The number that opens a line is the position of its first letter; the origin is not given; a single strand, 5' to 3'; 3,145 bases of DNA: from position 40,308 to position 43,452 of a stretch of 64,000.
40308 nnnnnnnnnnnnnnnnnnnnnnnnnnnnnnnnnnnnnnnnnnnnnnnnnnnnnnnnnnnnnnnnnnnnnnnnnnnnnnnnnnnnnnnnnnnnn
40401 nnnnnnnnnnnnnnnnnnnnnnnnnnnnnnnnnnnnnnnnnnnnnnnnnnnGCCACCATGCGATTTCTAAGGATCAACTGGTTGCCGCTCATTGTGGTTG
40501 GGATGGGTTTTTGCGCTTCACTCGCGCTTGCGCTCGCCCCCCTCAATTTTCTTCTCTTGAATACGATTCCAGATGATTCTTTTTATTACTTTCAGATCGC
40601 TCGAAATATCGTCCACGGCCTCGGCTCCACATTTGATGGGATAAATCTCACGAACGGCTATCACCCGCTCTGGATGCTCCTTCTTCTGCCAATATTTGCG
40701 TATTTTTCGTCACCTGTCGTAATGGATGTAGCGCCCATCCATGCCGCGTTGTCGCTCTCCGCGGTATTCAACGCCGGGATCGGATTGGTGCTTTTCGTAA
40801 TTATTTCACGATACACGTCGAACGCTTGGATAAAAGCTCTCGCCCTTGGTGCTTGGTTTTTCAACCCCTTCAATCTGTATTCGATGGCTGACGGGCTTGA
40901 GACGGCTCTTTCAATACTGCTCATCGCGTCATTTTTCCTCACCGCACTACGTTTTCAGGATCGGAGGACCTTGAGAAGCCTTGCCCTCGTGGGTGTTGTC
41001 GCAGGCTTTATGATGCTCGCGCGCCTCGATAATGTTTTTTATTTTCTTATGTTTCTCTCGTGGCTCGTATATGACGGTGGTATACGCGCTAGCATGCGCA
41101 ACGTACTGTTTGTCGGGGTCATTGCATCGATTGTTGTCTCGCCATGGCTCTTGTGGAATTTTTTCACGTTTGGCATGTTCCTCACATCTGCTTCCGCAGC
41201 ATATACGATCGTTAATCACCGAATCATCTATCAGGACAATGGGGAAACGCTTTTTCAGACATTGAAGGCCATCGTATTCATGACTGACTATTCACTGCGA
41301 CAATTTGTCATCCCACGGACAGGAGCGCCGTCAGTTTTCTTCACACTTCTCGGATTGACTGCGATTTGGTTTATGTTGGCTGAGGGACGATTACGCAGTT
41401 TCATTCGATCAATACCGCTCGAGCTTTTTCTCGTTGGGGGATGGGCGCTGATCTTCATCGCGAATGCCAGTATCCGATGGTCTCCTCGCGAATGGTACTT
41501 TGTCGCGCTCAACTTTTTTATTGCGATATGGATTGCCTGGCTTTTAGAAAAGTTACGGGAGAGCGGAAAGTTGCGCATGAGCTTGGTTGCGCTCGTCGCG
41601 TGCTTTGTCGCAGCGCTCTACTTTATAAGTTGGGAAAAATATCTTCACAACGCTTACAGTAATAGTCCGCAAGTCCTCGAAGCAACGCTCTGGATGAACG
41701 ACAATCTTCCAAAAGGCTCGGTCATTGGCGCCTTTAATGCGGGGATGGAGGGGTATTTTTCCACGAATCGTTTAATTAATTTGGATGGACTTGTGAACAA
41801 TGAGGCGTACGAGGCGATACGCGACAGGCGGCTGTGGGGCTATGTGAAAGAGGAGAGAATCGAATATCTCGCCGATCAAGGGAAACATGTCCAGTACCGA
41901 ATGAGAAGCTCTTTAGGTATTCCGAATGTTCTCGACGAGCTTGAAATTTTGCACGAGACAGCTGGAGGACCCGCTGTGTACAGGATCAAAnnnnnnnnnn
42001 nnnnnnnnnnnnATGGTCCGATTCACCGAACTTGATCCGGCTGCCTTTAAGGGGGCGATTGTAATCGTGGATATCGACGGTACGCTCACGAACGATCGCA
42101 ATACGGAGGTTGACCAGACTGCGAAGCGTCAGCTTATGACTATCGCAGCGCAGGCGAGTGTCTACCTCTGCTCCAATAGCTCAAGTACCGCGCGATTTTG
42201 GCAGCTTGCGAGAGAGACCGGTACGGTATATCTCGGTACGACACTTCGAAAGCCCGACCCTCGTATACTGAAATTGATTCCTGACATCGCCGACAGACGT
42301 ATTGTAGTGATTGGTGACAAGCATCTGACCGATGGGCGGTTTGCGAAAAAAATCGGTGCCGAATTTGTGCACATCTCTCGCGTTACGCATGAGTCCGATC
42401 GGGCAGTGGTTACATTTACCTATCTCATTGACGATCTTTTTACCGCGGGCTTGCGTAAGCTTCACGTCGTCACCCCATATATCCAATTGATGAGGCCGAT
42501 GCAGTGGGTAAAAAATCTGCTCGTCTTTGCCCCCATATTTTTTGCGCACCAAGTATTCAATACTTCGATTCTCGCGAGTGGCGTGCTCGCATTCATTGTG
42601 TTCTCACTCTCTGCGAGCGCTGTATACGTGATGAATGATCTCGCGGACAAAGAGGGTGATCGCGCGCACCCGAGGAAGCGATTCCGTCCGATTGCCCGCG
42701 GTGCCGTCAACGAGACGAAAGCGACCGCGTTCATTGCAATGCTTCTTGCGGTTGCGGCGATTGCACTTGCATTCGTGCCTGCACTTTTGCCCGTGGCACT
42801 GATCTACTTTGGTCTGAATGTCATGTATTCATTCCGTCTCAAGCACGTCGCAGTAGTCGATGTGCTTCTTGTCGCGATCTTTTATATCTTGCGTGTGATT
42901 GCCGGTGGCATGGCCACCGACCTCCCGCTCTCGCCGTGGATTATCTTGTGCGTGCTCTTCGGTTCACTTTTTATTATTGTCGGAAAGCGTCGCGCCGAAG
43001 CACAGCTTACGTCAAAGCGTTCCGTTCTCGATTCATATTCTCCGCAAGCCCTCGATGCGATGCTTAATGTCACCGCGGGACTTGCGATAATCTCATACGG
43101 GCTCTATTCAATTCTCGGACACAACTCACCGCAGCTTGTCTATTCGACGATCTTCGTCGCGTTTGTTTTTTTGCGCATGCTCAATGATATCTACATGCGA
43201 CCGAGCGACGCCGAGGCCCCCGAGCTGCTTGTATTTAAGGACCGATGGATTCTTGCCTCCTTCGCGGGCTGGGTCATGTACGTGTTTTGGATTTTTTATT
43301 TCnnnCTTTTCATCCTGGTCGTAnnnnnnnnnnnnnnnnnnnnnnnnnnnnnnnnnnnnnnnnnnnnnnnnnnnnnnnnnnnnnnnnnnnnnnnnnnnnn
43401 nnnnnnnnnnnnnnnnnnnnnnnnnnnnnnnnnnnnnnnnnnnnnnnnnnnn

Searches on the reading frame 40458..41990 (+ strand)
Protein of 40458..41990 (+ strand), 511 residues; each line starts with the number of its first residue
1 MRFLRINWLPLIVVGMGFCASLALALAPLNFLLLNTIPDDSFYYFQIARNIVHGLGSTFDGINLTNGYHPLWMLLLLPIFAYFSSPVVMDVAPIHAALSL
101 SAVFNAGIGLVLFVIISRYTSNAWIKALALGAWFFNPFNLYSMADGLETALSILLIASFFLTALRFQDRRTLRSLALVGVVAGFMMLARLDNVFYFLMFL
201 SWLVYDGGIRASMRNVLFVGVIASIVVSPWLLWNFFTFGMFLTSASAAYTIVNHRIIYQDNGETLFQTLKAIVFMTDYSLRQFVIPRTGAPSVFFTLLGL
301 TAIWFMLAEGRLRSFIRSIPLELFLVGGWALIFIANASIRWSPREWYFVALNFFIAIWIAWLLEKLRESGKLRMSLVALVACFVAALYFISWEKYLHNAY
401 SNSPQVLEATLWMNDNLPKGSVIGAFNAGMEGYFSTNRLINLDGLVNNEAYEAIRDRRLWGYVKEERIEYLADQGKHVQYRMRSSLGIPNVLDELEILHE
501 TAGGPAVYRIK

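Call 7: search_protein_families(library=pfam, proteins=[window:40458-41990:+])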
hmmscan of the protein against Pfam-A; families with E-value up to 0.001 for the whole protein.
window:40458-41990:+ (511 aa): 1 family
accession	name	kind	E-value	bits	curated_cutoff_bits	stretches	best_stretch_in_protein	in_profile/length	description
PF13231.12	PMT_2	-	0.00028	21.6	26.1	1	96-233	23-160/160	Dolichyl-phosphate-mannose-protein mannosyltransferase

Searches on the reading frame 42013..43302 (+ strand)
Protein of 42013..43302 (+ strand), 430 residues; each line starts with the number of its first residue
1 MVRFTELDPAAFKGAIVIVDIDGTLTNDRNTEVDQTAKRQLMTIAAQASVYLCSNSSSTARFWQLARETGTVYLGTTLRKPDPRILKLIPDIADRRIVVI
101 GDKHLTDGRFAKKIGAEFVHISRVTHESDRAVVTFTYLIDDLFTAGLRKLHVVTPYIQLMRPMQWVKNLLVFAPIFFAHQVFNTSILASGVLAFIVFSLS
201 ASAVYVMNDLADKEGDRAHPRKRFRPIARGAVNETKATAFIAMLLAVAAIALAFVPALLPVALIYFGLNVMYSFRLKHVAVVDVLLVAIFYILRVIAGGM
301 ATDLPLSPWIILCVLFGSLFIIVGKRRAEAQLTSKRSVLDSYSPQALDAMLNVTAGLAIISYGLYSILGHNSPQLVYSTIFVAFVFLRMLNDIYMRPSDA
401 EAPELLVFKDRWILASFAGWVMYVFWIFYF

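Call 51: search_protein_families(library=pfam, proteins=[window:42013-43302:+], max_evalue=0.00001)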
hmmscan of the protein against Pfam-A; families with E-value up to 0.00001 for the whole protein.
window:42013-43302:+ (430 aa): 1 family
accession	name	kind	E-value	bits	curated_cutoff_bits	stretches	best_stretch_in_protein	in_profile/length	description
PF01040.23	UbiA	-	6.1e-21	75.3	34.2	1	175-401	9-240/250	UbiA prenyltransferase family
